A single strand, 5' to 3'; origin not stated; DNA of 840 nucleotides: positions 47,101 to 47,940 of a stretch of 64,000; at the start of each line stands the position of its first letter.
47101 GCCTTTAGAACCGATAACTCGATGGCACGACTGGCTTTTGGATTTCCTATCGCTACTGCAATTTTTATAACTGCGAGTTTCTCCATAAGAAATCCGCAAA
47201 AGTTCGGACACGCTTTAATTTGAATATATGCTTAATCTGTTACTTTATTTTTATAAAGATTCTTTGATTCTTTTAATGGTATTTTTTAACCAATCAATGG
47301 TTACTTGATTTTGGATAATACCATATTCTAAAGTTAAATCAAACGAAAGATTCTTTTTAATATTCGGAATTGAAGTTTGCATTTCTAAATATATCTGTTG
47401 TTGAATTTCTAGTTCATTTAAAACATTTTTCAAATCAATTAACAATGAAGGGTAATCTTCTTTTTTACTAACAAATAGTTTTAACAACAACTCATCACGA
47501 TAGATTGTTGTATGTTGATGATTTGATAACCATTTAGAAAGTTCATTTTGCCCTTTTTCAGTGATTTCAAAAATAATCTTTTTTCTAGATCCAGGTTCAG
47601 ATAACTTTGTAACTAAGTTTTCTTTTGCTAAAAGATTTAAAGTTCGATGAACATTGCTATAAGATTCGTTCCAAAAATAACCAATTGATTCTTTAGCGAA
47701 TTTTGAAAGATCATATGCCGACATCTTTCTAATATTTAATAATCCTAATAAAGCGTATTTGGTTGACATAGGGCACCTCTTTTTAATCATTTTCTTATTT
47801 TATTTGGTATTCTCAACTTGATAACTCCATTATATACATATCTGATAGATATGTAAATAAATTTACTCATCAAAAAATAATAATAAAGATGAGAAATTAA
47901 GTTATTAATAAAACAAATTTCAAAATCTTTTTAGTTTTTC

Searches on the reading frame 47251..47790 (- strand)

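Call 3: search_protein_families(library=pfam, proteins=[window:47251-47790:-], max_evalue=0.01)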
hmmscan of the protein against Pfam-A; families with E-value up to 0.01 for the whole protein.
window:47251-47790:- (179 aa): 5 families
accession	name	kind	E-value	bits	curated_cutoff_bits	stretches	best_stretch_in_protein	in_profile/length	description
PF10400.15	Vir_act_alpha_C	-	1.4e-08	35.7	22.4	1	98-175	2-77/78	Virulence activator alpha C-term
PF03551.20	PadR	-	3.2e-08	33.9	27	1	14-85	1-74/75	Transcriptional regulator PadR-like family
PF13463.12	HTH_27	-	0.0012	19.5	22.2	1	33-80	21-68/68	Winged helix DNA-binding domain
PF14947.12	HTH_45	-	0.0013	19.1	25.5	1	33-86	22-68/77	Winged helix-turn-helix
PF09971.14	DUF2206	-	0.0055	16.1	35.6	1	81-160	261-340/368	Predicted membrane protein (DUF2206)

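Call 4: search_protein_families(library=ncbifam, proteins=[window:47251-47790:-], max_evalue=0.01)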
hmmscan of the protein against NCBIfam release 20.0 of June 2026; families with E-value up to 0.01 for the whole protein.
window:47251-47790:- (179 aa): 2 families
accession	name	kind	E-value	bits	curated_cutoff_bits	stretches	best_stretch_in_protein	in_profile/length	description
TIGR02719.1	repress_PhaQ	equivalog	0.00081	19.7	139.35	1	35-93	49-108/138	poly-beta-hydroxybutyrate-responsive repressor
NF053610.1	Sso10a_fam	subfamily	0.0062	16.6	60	0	38-82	25-62/64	Sso10a family chromatin protein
